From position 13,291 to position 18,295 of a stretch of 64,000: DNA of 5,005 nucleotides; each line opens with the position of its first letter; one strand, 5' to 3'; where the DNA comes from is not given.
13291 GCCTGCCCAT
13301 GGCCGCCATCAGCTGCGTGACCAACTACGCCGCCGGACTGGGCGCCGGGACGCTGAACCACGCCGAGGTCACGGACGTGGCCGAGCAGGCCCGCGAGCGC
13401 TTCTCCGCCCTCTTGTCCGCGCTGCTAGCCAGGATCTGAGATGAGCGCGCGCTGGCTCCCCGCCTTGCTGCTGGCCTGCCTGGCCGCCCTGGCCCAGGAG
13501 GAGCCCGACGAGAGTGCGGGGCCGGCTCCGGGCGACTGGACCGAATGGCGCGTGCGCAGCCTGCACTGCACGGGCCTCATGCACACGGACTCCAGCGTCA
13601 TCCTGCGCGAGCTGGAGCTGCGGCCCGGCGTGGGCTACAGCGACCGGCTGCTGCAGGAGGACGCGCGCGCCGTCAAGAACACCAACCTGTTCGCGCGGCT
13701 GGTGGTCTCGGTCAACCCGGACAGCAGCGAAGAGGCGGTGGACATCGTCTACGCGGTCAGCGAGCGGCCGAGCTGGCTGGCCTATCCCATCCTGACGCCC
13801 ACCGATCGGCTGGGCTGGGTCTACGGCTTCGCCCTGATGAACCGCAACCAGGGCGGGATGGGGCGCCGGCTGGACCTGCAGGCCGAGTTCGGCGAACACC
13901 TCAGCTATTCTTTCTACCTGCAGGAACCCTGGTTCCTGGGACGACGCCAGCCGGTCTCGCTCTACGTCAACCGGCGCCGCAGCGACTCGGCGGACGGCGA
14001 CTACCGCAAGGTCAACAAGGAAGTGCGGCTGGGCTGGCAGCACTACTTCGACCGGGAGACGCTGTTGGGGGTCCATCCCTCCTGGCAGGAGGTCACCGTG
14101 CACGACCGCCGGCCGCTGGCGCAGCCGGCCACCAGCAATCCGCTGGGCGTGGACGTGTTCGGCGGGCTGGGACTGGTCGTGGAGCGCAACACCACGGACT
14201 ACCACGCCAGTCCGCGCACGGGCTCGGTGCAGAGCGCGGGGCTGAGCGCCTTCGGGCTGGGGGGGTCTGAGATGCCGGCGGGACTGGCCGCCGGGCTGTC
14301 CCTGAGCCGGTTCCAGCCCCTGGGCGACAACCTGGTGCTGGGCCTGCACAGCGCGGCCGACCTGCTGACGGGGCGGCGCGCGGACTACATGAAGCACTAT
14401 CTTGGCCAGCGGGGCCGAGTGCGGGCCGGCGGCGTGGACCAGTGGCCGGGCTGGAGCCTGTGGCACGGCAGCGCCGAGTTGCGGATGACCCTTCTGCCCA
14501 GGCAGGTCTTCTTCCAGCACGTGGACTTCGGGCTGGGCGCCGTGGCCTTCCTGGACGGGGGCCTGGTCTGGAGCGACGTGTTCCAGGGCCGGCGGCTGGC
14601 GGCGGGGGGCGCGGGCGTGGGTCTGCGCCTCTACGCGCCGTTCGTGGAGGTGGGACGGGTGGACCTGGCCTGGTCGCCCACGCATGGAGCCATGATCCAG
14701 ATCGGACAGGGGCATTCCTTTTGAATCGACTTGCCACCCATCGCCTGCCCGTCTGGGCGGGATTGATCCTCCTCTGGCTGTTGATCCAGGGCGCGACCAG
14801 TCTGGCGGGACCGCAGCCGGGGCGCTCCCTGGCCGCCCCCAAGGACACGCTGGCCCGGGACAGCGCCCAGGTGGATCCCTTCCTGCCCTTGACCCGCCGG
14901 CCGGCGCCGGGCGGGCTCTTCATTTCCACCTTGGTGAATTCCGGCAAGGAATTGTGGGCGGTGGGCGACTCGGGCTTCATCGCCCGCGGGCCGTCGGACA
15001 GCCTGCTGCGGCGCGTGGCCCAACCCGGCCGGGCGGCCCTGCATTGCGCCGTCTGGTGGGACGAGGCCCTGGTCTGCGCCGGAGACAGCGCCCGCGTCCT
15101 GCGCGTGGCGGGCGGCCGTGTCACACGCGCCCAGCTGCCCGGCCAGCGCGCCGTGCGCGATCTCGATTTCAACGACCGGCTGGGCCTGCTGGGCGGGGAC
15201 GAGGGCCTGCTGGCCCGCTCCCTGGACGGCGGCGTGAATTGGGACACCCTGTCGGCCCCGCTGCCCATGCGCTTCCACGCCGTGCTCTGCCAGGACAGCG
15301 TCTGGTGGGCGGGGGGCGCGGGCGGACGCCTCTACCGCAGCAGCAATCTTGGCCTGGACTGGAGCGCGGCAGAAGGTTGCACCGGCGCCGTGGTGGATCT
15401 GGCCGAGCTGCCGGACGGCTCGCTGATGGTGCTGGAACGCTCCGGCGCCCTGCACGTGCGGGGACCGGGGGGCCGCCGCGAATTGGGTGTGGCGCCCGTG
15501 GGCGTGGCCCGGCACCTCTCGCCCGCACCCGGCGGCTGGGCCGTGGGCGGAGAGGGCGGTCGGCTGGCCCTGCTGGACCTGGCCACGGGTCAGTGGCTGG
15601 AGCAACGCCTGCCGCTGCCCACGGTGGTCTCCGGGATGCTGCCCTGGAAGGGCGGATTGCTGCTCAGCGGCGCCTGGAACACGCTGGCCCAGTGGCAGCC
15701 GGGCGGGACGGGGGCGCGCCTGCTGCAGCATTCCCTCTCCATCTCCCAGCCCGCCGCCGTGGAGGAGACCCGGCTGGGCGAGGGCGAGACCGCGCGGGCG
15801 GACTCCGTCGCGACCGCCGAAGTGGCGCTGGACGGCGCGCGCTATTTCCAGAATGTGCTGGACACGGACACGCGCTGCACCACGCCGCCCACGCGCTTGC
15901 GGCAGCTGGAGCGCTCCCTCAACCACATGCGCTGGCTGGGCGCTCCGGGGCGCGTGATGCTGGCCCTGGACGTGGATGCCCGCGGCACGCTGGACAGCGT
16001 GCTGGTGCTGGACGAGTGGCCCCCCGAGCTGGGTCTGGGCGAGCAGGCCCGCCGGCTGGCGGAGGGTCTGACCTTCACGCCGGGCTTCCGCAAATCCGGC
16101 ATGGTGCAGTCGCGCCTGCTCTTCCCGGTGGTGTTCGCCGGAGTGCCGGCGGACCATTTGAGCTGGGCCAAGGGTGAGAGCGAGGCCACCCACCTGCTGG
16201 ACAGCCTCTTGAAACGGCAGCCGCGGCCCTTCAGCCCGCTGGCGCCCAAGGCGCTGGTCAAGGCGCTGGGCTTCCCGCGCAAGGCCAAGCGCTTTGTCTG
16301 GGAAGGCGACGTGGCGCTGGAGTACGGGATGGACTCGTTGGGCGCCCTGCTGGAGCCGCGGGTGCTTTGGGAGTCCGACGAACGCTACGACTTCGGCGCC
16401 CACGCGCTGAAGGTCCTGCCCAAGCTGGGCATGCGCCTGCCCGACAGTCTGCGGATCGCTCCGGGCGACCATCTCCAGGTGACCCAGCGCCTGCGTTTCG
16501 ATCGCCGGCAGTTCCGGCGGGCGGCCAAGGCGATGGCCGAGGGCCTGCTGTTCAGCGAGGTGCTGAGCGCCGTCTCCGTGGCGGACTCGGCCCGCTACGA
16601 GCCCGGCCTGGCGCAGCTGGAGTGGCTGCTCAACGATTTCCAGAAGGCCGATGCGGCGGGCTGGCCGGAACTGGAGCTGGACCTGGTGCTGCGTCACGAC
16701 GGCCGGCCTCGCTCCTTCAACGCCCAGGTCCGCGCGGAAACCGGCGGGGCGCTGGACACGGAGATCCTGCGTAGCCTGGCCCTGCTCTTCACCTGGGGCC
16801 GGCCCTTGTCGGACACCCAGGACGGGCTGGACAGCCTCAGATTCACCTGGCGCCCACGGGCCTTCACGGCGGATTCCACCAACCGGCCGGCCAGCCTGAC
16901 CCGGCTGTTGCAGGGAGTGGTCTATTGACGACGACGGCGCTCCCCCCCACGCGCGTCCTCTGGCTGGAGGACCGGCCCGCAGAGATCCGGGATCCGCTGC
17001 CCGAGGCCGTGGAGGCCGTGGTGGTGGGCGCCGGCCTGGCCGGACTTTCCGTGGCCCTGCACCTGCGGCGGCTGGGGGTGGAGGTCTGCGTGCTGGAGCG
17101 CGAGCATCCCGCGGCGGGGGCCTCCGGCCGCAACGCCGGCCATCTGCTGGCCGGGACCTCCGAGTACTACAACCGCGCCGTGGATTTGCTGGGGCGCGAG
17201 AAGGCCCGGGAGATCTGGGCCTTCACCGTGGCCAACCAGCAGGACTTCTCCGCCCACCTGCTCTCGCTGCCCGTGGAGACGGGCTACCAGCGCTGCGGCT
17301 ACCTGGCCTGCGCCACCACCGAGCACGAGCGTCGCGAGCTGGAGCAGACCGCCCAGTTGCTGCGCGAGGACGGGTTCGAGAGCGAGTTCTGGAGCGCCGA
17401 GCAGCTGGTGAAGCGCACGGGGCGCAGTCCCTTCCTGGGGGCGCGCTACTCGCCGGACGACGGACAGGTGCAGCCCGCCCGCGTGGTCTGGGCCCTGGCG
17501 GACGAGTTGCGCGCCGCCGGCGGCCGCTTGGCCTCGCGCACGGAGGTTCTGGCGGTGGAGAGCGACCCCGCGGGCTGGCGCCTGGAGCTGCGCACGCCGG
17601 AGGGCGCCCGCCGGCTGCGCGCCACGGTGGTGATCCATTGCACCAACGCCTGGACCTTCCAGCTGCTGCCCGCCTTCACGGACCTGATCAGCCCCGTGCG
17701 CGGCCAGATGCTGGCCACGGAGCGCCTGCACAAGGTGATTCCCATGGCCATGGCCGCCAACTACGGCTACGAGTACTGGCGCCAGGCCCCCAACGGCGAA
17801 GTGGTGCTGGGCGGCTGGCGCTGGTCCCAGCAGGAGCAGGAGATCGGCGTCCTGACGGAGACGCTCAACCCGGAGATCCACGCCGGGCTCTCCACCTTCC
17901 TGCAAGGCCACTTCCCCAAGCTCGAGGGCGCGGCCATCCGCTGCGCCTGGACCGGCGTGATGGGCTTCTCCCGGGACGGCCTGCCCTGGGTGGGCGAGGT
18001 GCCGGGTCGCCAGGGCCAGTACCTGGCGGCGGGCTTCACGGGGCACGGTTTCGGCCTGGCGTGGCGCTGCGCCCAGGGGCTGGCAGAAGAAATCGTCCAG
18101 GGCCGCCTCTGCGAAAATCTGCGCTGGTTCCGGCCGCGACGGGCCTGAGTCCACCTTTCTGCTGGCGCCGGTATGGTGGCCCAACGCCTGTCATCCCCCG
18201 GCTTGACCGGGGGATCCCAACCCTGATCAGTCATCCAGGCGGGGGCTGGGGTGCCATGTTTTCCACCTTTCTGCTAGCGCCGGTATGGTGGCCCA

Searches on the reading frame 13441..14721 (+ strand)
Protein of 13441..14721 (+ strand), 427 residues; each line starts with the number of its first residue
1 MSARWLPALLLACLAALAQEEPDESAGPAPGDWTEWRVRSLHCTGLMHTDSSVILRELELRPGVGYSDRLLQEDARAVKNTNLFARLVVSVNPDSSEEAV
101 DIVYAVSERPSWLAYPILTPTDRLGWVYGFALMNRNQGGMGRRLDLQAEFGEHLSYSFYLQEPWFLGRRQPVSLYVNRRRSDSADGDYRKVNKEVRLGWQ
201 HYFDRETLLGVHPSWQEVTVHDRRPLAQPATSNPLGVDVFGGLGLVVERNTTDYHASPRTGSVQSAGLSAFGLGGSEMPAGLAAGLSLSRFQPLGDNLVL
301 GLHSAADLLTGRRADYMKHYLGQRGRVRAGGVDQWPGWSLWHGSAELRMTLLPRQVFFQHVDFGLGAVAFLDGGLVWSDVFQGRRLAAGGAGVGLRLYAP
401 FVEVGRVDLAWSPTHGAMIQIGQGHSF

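Call 14: search_protein_families(library=pfam, proteins=[window:13441-14721:+], max_evalue=0.001)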
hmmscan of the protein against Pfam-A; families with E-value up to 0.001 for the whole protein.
window:13441-14721:+ (427 aa): 2 families
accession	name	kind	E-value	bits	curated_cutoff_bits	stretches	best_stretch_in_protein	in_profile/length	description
PF01103.29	Omp85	-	4e-13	50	24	1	136-411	1-304/325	Omp85 superfamily domain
PF07244.20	POTRA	-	4.8e-05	24.4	21.3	1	38-109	3-79/79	Surface antigen variable number repeat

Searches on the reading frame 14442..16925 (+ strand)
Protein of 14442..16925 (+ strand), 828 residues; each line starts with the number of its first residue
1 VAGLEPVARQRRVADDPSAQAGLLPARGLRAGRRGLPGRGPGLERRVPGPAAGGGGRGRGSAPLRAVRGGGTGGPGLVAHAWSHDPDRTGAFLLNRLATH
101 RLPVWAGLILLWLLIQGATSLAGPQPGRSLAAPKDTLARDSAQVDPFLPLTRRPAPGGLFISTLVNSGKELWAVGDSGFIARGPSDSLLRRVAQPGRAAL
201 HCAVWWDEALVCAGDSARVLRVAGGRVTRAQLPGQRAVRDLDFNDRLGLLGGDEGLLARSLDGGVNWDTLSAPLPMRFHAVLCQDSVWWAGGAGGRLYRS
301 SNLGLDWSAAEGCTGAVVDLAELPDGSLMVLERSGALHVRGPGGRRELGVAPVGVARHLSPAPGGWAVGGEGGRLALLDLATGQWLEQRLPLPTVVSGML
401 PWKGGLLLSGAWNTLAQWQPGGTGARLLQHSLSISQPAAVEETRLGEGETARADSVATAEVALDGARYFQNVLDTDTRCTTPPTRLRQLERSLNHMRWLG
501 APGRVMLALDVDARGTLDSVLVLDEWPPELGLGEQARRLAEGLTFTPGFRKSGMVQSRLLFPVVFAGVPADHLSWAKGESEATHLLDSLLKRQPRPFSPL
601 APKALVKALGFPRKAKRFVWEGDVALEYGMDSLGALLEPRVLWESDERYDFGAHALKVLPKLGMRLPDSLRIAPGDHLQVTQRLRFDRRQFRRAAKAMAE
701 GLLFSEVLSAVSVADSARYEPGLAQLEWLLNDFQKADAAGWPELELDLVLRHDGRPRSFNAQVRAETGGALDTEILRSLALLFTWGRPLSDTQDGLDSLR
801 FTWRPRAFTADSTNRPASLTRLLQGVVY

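Call 14: search_protein_families(library=pfam, proteins=[window:14442-16925:+], max_evalue=0.001)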
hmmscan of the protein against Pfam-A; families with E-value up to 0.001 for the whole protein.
window:14442-16925:+ (828 aa): 1 family
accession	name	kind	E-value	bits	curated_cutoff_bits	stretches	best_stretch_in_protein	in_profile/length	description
PF03544.19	TonB_C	-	1.5e-05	25.8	24.6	0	500-565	13-77/79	Gram-negative bacterial TonB protein C-terminal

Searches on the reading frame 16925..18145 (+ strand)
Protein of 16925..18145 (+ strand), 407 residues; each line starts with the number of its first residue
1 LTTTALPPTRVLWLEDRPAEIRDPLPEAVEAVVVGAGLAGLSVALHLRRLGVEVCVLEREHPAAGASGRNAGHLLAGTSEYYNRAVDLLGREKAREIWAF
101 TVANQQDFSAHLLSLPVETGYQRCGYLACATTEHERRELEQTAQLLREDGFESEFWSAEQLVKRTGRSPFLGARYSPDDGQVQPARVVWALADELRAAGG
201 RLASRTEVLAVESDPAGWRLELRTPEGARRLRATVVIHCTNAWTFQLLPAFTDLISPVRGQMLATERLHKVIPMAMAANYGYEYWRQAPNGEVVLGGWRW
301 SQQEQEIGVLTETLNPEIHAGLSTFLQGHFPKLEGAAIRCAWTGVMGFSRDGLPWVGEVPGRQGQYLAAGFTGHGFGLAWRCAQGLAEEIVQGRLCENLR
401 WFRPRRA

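Call 14: search_protein_families(library=pfam, proteins=[window:16925-18145:+], max_evalue=0.001)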
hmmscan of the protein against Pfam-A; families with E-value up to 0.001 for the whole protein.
window:16925-18145:+ (407 aa): 7 families
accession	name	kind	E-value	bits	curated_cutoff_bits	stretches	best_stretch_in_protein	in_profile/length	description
PF01266.30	DAO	-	8.6e-65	220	27.9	1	31-388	2-352/353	FAD dependent oxidoreductase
PF01494.25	FAD_binding_3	-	6.3e-08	32.7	22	1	29-239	2-156/349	FAD binding domain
PF13450.12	NAD_binding_8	-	3.9e-06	27.5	21.9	1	33-66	1-34/68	NAD(P)-binding Rossmann-like domain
PF00890.30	FAD_binding_2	-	2.3e-05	24.2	20.4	1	31-68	2-39/414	FAD binding domain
PF00070.33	Pyr_redox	-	6.6e-05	23.8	22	1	31-62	2-33/82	Pyridine nucleotide-disulphide oxidoreductase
PF07992.20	Pyr_redox_2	-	8.1e-05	22.6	26.1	1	31-60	3-32/291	Pyridine nucleotide-disulphide oxidoreductase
PF12831.13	FAD_oxidored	-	0.00011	22.1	27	0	32-240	3-144/416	FAD dependent oxidoreductase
